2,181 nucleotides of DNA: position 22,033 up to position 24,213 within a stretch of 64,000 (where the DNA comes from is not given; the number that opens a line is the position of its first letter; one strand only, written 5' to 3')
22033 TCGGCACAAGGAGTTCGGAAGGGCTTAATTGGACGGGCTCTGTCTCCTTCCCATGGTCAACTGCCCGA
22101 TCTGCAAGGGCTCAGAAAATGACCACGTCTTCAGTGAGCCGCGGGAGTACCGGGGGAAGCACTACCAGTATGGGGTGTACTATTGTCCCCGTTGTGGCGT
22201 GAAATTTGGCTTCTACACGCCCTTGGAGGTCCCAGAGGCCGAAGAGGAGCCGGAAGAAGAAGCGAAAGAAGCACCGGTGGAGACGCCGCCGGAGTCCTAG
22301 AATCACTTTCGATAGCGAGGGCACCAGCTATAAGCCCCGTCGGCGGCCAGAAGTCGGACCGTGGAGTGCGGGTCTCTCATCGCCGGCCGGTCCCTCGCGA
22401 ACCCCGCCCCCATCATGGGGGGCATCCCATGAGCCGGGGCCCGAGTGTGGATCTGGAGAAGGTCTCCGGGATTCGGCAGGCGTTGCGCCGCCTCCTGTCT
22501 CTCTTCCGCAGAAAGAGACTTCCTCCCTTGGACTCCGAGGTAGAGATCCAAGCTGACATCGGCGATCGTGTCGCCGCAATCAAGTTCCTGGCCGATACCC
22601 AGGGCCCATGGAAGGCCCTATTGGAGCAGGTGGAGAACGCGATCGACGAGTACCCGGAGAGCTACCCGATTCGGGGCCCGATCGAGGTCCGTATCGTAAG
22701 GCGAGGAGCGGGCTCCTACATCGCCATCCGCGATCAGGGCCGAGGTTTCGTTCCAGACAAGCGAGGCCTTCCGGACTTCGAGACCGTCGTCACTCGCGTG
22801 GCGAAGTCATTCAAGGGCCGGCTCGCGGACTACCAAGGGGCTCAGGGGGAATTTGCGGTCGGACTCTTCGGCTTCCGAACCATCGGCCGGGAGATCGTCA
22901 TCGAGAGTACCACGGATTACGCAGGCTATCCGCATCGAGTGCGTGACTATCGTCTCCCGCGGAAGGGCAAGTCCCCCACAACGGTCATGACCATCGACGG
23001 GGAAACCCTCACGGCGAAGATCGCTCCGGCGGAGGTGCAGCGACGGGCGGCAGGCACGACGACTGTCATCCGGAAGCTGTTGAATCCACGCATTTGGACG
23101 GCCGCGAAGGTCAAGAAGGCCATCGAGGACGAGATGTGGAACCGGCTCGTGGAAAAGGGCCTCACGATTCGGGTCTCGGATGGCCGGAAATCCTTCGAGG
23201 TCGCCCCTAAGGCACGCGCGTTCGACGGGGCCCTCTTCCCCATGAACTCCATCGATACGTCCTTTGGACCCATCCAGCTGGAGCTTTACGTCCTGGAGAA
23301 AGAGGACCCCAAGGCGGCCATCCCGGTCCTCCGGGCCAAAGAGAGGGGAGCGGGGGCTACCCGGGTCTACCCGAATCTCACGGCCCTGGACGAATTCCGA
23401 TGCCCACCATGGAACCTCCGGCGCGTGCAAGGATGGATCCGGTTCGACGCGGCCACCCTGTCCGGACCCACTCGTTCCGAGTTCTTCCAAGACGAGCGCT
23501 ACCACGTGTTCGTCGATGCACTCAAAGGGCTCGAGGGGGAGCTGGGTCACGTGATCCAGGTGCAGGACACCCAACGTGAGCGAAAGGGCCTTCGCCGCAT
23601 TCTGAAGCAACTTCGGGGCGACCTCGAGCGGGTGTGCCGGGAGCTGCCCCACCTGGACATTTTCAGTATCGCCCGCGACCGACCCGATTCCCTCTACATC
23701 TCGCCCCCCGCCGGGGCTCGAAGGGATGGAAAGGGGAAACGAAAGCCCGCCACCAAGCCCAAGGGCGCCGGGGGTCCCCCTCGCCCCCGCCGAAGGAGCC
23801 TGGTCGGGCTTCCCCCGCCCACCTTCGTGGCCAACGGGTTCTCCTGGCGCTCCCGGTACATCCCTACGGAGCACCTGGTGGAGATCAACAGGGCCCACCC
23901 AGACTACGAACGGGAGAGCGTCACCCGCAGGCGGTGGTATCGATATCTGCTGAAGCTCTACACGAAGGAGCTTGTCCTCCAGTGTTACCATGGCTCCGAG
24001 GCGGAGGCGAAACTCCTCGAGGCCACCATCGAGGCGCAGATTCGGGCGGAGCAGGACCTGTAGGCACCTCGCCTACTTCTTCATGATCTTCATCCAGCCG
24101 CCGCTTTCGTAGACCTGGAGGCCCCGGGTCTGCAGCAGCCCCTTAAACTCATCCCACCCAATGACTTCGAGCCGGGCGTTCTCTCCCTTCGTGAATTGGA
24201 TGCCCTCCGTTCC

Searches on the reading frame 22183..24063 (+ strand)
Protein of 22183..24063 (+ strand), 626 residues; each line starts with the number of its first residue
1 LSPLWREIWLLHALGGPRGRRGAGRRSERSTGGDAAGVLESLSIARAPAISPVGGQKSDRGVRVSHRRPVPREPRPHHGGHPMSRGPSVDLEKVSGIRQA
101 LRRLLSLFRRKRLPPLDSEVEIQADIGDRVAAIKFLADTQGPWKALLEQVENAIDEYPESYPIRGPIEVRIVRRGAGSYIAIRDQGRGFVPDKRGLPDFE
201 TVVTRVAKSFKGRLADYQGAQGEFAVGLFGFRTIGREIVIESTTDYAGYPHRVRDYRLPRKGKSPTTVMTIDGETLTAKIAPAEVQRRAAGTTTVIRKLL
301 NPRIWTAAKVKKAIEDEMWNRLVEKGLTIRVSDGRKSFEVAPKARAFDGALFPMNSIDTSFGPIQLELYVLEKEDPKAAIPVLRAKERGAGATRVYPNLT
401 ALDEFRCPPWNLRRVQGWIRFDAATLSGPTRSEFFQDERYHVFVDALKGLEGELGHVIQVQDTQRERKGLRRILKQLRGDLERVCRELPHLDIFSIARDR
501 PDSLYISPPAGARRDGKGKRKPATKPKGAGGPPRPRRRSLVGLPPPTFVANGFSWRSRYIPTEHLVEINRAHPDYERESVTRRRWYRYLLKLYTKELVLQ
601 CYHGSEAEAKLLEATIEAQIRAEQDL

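Call 7: search_protein_families(library=pfam, proteins=[window:22183-24063:+], max_evalue=0.01)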
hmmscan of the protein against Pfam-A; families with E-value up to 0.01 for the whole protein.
window:22183-24063:+ (626 aa): 1 family
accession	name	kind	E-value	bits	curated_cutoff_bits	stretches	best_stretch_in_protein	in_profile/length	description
PF02518.31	HATPase_c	-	0.00018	22.4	26.4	1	144-234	8-83/111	Histidine kinase-, DNA gyrase B-, and HSP90-like ATPase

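Call 20: find_homologous_proteins(query=window:22183-24063:+, max_evalue=1e-20)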
Query window:22183-24063:+ (626 aa): 30 proteins with E <= 1e-20 among 8000 candidates.
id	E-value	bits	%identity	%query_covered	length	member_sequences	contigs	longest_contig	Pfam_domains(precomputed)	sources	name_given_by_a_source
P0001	0.0e+0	1163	95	87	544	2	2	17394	-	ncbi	ncbi:MAG: ATP-binding protein [Thermoplasmata archaeon]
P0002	0.0e+0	1119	90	87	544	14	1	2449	-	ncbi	-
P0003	0.0e+0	1083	86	87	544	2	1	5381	-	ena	-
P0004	0.0e+0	1024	84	85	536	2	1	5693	-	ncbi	ncbi:MAG: ATP-binding protein, partial [Thermoplasmata archaeon]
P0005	0.0e+0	1022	83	85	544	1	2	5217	-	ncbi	ncbi:MAG: ATP-binding protein [Thermoplasmata archaeon]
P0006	0.0e+0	1017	85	82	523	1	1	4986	-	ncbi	ncbi:MAG: ATP-binding protein, partial [Thermoplasmata archaeon]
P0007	0.0e+0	1016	85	83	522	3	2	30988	-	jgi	jgi:hypothetical protein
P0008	0.0e+0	1010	84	84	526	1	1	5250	-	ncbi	ncbi:MAG: ATP-binding protein, partial [Thermoplasmata archaeon]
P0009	8.7e-285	964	88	76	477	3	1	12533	-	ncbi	ncbi:MAG: hypothetical protein ACE5I4_03825 [Thermoplasmata archaeon]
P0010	4.4e-253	859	93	67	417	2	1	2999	-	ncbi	ncbi:MAG: ATP-binding protein, partial [Thermoplasmata archaeon]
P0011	6.3e-252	856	73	85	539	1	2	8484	-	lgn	-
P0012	1.9e-246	838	68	87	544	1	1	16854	PF02518.32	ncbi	-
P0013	1.2e-245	835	70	85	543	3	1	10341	-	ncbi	-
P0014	2.0e-244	831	70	84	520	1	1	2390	PF02518.32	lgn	-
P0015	7.6e-243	826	68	85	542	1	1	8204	-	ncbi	ncbi:MAG: hypothetical protein ACE5HJ_08610 [Thermoplasmata archaeon]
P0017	1.8e-241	821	68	85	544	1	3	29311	PF02518.32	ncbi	-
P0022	1.3e-226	772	64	85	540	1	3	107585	PF02518.32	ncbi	-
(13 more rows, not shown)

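Call 21: find_encoding_contigs(protein=P0001, flank=10000, max_places=4)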
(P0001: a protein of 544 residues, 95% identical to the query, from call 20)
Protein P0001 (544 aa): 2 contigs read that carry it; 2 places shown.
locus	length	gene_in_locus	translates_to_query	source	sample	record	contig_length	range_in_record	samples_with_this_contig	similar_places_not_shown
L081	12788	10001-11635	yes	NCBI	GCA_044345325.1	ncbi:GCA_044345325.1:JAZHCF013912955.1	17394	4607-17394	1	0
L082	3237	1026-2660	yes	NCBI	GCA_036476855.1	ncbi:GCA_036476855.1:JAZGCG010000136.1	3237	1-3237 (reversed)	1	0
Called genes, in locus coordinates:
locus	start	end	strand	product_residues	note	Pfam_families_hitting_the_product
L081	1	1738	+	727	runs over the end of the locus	PF00384:Molybdopterin, PF01568:Molydop_binding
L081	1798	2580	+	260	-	PF02634:FdhD-NarQ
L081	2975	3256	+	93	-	-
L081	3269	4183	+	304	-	-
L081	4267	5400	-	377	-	-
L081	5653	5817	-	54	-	-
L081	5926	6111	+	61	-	PF13619:KTSC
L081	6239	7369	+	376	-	PF00145:DNA_methylase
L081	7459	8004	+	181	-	PF00730:HhH-GPD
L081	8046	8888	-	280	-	-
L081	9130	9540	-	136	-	-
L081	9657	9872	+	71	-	-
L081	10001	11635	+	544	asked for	-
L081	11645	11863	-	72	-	-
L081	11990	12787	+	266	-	?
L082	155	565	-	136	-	-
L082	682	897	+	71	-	-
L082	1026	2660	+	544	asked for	-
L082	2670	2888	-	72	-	-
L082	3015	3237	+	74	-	PF02878:PGM_PMM_I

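Call 22: find_encoding_contigs(protein=P0007, flank=10000, max_places=4)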
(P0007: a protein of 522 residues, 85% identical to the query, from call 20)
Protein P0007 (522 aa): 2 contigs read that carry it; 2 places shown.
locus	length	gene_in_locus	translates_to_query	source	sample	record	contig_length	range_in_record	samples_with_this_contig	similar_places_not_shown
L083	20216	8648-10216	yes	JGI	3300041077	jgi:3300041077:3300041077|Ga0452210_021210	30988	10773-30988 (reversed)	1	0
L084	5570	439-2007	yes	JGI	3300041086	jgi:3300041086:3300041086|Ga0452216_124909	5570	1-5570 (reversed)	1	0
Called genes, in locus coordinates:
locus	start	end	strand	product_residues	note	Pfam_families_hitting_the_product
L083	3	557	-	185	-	?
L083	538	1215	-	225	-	PF02613:Nitrate_red_del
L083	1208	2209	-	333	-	PF09459:EB_dh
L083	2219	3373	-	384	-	PF13187:Fer4_9 (faint), PF12797:Fer4_2 (faint), PF13237:Fer4_10, PF13247:Fer4_11, PF12838:Fer4_7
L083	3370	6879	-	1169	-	PF00384:Molybdopterin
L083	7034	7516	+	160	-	PF06445:GyrI-like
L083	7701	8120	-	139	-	-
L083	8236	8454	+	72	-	-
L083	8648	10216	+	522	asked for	-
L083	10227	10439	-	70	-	-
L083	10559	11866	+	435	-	PF02878:PGM_PMM_I, PF02879:PGM_PMM_II, PF02880:PGM_PMM_III, PF00408:PGM_PMM_IV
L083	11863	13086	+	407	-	PF00483:NTP_transferase, PF12804:NTP_transf_3, PF00132:Hexapep (faint), PF24894:Hexapep_GlmU (faint), PF25084:LbH_EIF2B, PF25087:GMPPB_C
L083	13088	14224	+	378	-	PF13439:Glyco_transf_4, PF13579:Glyco_trans_4_4, PF20706:GT4-conflict, PF00534:Glycos_transf_1, PF13692:Glyco_trans_1_4, PF13524:Glyco_trans_1_2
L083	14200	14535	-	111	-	PF14464:Prok-JAB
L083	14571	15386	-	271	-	PF01513:NAD_kinase, PF20143:NAD_kinase_C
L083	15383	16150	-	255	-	PF00459:Inositol_P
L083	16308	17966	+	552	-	PF00118:Cpn60_TCP1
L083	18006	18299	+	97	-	PF01025:GrpE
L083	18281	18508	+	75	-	PF01025:GrpE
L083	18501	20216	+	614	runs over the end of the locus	PF00012:HSP70, PF06723:MreB_Mbl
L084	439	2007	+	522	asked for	-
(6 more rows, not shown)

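Call 23: find_encoding_contigs(protein=P0009, flank=10000, max_places=4)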
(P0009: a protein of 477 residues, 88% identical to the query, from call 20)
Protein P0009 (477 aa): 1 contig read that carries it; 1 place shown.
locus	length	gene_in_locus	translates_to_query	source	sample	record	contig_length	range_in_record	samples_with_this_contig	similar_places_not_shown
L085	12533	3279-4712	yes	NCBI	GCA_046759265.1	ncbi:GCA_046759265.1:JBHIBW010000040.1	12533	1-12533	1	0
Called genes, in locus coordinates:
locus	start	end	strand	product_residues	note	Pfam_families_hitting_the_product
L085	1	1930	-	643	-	PF00384:Molybdopterin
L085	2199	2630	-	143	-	-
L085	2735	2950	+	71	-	-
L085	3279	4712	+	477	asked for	-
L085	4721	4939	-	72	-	-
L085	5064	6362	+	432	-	PF02878:PGM_PMM_I, PF02879:PGM_PMM_II, PF02880:PGM_PMM_III, PF00408:PGM_PMM_IV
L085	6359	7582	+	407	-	PF00483:NTP_transferase, PF12804:NTP_transf_3, PF24894:Hexapep_GlmU (faint), PF00132:Hexapep (faint), PF25084:LbH_EIF2B, PF25087:GMPPB_C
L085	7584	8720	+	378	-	PF13439:Glyco_transf_4, PF13579:Glyco_trans_4_4, PF20706:GT4-conflict, PF00534:Glycos_transf_1, PF13692:Glyco_trans_1_4, PF13524:Glyco_trans_1_2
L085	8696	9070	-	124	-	PF14464:Prok-JAB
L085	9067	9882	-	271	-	PF01513:NAD_kinase, PF20143:NAD_kinase_C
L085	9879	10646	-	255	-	PF00459:Inositol_P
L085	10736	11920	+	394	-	PF06224:AlkZ-like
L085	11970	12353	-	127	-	PF00903:Glyoxalase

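Call 30: search_protein_families(library=pfam, proteins=[L081:8046-8888:-, L081:4267-5601:-, L081:3269-4183:+, L081:2975-3256:+, L081:6239-7369:+, L081:7171-8004:+], max_evalue=1)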
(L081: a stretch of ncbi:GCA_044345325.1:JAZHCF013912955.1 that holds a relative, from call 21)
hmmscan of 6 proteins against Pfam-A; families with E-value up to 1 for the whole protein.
L081:8046-8888:- (280 aa): 0 families

L081:4267-5601:- (444 aa): 0 families

L081:3269-4183:+ (304 aa): 0 families

L081:2975-3256:+ (93 aa): 0 families

L081:6239-7369:+ (376 aa): 1 family
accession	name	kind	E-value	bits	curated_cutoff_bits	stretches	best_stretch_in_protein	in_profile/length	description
PF00145.23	DNA_methylase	-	3.7e-60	204.5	22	1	4-342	3-323/324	C-5 cytosine-specific DNA methylase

L081:7171-8004:+ (277 aa): 3 families
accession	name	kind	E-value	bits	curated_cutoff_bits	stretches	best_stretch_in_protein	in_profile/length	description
PF00730.31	HhH-GPD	-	4.4e-11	43.5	26.2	1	94-211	1-90/108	HhH-GPD superfamily base excision DNA repair protein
PF10576.14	EndIII_4Fe-2S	-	0.2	12.5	20.5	1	252-268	1-17/17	Iron-sulfur binding domain of endonuclease III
PF12962.12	DUF3851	-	0.23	12.3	23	1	116-156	82-121/126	Protein of unknown function (DUF3851)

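Call 47: search_protein_families(library=phrogs, proteins=[L081:4267-5400:-, L081:8046-8888:-, L081:3269-4183:+, L081:2975-3256:+], max_evalue=0.1)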
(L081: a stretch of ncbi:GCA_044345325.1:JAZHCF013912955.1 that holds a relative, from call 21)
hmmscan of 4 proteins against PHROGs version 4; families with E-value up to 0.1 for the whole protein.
L081:4267-5400:- (377 aa): 0 families

L081:8046-8888:- (280 aa): 0 families

L081:3269-4183:+ (304 aa): 0 families

L081:2975-3256:+ (93 aa): 0 families

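Call 48: search_solved_structures(query=L081:4267-5400:-, max_evalue=10)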
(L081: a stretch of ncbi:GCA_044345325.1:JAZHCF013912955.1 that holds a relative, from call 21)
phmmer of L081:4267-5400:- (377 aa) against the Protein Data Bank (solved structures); distinct sequences matched with E-value up to 10: 1.
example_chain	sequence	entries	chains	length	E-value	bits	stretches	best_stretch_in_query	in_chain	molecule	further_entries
2fk9_A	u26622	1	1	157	0.12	14.7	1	226-344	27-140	protein kinase C, eta type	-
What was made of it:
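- Tried and rejected: Pfam, PHROGs and PDB sequence searches of the L081 element proteins, and of the small ORFs in 13175-13695 and 21223-21426, gave no hits (calls 30, 47, 48).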

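Call 50: find_homologous_proteins(query=L081:4267-5400:-, max_evalue=0.001)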
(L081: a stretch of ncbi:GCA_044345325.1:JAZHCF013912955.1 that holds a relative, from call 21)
Query L081:4267-5400:- (377 aa): 6 proteins with E <= 0.001 among 3846 candidates.
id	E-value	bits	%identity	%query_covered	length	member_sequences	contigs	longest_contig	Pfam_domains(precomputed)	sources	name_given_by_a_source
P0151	3.6e-227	772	91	97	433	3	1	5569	-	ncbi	-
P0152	2.5e-187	641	77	97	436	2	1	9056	-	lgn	-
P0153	1.7e-170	585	69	97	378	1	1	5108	-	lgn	-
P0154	2.0e-170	585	69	97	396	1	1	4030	-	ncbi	-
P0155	6.1e-169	580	68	98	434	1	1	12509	-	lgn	-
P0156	1.9e-137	476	77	72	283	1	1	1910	-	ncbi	ncbi:MAG: hypothetical protein ACE5KH_06300 [Candidatus Geothermarchaeales archaeon]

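Call 51: find_encoding_contigs(protein=P0155, flank=10000, max_places=3)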
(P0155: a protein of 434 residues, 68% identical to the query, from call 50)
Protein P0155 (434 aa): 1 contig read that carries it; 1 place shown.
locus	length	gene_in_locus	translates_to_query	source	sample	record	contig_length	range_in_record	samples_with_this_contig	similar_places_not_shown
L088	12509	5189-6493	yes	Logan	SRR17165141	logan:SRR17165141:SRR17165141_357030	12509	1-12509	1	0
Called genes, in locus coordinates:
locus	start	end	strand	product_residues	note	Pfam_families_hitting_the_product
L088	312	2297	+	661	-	-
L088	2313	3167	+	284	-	-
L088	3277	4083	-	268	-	-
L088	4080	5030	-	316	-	PF08241:Methyltransf_11 (faint), PF13649:Methyltransf_25 (faint), PF01170:UPF0020 (faint), PF01555:N6_N4_Mtase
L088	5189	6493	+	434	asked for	-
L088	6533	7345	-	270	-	PF11236:DUF3037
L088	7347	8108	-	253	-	PF20613:HipA_2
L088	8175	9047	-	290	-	PF12705:PDDEXK_1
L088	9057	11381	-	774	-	-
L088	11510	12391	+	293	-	PF19810:HFX_2341_N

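Call 52: find_encoding_contigs(protein=P0152, flank=10000, max_places=3)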
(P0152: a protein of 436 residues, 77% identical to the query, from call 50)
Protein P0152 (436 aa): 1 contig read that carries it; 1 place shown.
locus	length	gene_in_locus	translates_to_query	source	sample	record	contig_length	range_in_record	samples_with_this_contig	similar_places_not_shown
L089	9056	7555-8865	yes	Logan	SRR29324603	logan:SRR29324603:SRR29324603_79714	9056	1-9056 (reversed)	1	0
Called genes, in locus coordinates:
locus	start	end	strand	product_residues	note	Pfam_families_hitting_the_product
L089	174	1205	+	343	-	PF18765:Polbeta (weak)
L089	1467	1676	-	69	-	-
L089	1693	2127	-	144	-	-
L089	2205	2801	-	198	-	-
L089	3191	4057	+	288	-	-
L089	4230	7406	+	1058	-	PF02384:N6_Mtase (weak), PF07669:Eco57I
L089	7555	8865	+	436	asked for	-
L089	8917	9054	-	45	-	?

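Call 57: find_encoding_contigs(protein=P0022, flank=10000, max_places=2)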
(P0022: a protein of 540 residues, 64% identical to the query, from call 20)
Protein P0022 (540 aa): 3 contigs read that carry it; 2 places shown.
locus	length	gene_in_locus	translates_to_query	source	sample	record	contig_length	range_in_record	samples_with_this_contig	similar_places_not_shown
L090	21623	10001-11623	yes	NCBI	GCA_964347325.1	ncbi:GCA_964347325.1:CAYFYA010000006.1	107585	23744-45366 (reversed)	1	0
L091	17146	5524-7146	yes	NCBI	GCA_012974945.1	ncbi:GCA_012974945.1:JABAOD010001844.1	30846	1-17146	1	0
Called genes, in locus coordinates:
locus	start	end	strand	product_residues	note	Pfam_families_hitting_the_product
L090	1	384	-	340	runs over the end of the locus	PF03447:NAD_binding_3, PF00742:Homoserine_dh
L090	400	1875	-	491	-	PF01053:Cys_Met_Meta_PP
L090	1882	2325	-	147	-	-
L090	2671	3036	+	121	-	PF01982:CTP-dep_RFKase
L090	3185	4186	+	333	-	PF08100:Dimerisation, PF00891:Methyltransf_2, PF05175:MTS (faint), PF13489:Methyltransf_23 (faint)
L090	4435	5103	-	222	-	PF01209:Ubie_methyltran, PF13489:Methyltransf_23 (weak), PF01135:PCMT, PF01728:FtsJ (weak), PF13847:Methyltransf_31, PF08241:Methyltransf_11, PF08242:Methyltransf_12, PF13649:Methyltransf_25, +1 more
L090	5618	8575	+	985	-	PF20958:GxGYxYP_N_3rd, PF14323:GxGYxYP_C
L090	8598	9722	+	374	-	PF04055:Radical_SAM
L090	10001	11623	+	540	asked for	PF02518:HATPase_c (weak)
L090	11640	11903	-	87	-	-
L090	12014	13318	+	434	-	PF02878:PGM_PMM_I, PF02879:PGM_PMM_II, PF02880:PGM_PMM_III, PF00408:PGM_PMM_IV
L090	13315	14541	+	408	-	PF00483:NTP_transferase, PF12804:NTP_transf_3, PF00132:Hexapep (faint), PF24894:Hexapep_GlmU (faint), PF25084:LbH_EIF2B, PF25087:GMPPB_C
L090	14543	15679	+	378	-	PF13439:Glyco_transf_4, PF13579:Glyco_trans_4_4, PF20706:GT4-conflict, PF00534:Glycos_transf_1, PF13692:Glyco_trans_1_4, PF13524:Glyco_trans_1_2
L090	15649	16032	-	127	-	PF14464:Prok-JAB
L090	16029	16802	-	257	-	PF01513:NAD_kinase, PF20143:NAD_kinase_C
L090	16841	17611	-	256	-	PF00459:Inositol_P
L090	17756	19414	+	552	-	PF00118:Cpn60_TCP1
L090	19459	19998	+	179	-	PF01025:GrpE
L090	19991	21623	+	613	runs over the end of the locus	PF00012:HSP70, PF06723:MreB_Mbl, PF00012:HSP70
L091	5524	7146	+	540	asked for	PF02518:HATPase_c (weak)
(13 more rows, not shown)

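Call 58: find_encoding_contigs(protein=P0017, flank=10000, max_places=2)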
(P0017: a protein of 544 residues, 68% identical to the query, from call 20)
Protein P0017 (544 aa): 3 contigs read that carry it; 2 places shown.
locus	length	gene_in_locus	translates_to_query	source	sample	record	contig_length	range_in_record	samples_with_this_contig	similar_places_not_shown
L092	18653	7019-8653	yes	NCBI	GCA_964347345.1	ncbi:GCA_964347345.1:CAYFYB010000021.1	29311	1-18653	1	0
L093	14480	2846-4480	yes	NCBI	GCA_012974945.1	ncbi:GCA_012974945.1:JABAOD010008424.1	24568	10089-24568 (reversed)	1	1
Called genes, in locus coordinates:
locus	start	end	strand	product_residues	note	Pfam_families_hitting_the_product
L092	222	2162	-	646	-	PF02129:Peptidase_S15 (faint), PF20434:BD-FAE, PF00561:Abhydrolase_1 (faint), PF12697:Abhydrolase_6 (faint), PF00326:Peptidase_S9, PF01738:DLH (weak)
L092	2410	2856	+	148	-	-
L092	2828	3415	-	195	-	PF01844:HNH, PF14279:HNH_5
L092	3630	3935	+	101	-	-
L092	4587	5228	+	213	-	PF05368:NmrA (weak), PF13460:NAD_binding_10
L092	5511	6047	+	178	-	PF03352:Adenine_glyco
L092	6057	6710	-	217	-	PF04140:ICMT, PF04191:PEMT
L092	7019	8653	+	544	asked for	PF02518:HATPase_c (weak)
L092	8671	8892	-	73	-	-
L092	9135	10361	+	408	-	PF02878:PGM_PMM_I, PF02879:PGM_PMM_II, PF02880:PGM_PMM_III, PF00408:PGM_PMM_IV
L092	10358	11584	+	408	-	PF00483:NTP_transferase, PF12804:NTP_transf_3, PF24894:Hexapep_GlmU (faint), PF00132:Hexapep (faint), PF25084:LbH_EIF2B, PF25087:GMPPB_C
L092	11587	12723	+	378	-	PF13439:Glyco_transf_4, PF13579:Glyco_trans_4_4, PF20706:GT4-conflict, PF00534:Glycos_transf_1, PF13692:Glyco_trans_1_4, PF13524:Glyco_trans_1_2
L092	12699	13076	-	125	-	PF14464:Prok-JAB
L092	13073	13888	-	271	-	PF01513:NAD_kinase, PF20143:NAD_kinase_C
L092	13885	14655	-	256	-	PF00459:Inositol_P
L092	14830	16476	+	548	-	PF00118:Cpn60_TCP1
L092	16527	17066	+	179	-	PF12795:MscS_porin (faint), PF01025:GrpE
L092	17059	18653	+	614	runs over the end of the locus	PF00012:HSP70, PF06723:MreB_Mbl, PF00012:HSP70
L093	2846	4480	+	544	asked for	PF02518:HATPase_c (weak)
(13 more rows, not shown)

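Call 81: search_protein_families(library=pfam, proteins=[L090:4435-5103:-, P0151], max_evalue=0.01)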
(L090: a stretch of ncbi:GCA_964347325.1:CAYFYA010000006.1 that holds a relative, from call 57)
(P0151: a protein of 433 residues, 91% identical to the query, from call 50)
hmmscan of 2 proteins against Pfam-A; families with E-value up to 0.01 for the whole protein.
L090:4435-5103:- (222 aa): 16 families
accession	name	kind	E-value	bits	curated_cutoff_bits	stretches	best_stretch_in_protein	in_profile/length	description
PF01209.24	Ubie_methyltran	-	5e-19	69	20.1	1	24-161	15-156/233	ubiE/COQ5 methyltransferase family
PF13649.12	Methyltransf_25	-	2.4e-18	67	27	1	58-152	1-97/97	Methyltransferase domain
PF13847.12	Methyltransf_31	-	2.5e-18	66.6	27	1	53-166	2-119/145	Methyltransferase domain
PF08241.18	Methyltransf_11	-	4e-14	53.4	21.2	1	59-155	1-94/95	Methyltransferase domain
PF08242.18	Methyltransf_12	-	9.4e-13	49.2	30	1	59-154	1-98/98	Methyltransferase domain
PF01135.25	PCMT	-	1.3e-10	41.8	20.3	1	46-116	65-135/210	Protein-L-isoaspartate(D-aspartate) O-methyltransferase (PCMT)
PF01189.24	Methyltr_RsmB-F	-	6.9e-07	29.6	27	1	48-118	2-72/199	16S rRNA methyltransferase RsmB/F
PF13489.12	Methyltransf_23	-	7.2e-07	29.5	27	1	51-159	19-119/164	Methyltransferase domain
PF01728.25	FtsJ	-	4.2e-06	27.2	24.1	1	50-117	16-78/181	FtsJ-like methyltransferase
PF02353.26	CMAS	-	2.8e-05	24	27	1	45-154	53-162/273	Mycolic acid cyclopropane synthetase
PF01795.25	Methyltransf_5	-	0.00054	20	27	0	44-108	10-72/309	MraW methylase family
PF05175.20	MTS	-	0.0008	19.5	23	1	48-116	25-92/170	Methyltransferase small domain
PF02390.23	Methyltransf_4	-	0.0012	18.8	24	1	57-116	4-62/173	Putative methyltransferase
PF13679.12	Methyltransf_32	-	0.002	18.5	27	1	52-118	23-93/143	Methyltransferase domain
PF00398.26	RrnaAD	-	0.0029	17.2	24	1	44-123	20-94/263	Ribosomal RNA adenine dimethylase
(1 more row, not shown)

P0151 (433 aa): 0 families

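Call 84: predict_structure(alignment_id=A5)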
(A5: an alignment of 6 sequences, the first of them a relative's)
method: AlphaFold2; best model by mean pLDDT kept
length: 433 residues; sequences in the alignment: 6
mean_pLDDT: 45.2   pTM: 0.32
mean pLDDT of the five models: 45.2, 43.8, 42.0, 39.0, 33.8
residues with pLDDT >= 90: 0; 70-90: 48; 50-70: 118; < 50: 267
segments of 3 or more residues with pLDDT < 50: 1-46, 73-82, 140-151, 169-209, 237-257, 266-271, 308-323, 325-433
pLDDT, mean of each block of 10 residues (from residue 1): 30 25 26 29 44 73 73 41 59 75 79 72 60 61 41 61 58 37 32 33 47 52 52 48 40 48 46 54 59 64 53 40 43 35 32 31 25 22 28 31 26 28 38 39
secondary structure, 60 per line:
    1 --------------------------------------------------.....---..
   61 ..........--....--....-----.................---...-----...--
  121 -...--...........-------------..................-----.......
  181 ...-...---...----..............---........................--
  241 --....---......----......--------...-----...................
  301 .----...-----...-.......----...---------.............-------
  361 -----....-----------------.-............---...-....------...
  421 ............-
elements in order: H51-55 H59-70 E73-76 E79-82 H88-104 E108-110 E116-118 H127-137 H151-168 H174-183 H198-211 H215-238 H243-246 E250-255 E260-265 E274-276 H282-301 E314-316 H318-324 E329-331 H341-353 H366-369 H389-396 E397-400 E404-406 H408-411 H418-432
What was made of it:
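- On Tyrosine recombinase (for the 377-436-aa protein of L081/L088/L089 elements): The AlphaFold2 model has pLDDT 45, so no fold search was run (call 84)
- Tried and rejected: The AlphaFold2 model of the candidate integrase family was too poor (pLDDT 45) to justify a fold search (call 84).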
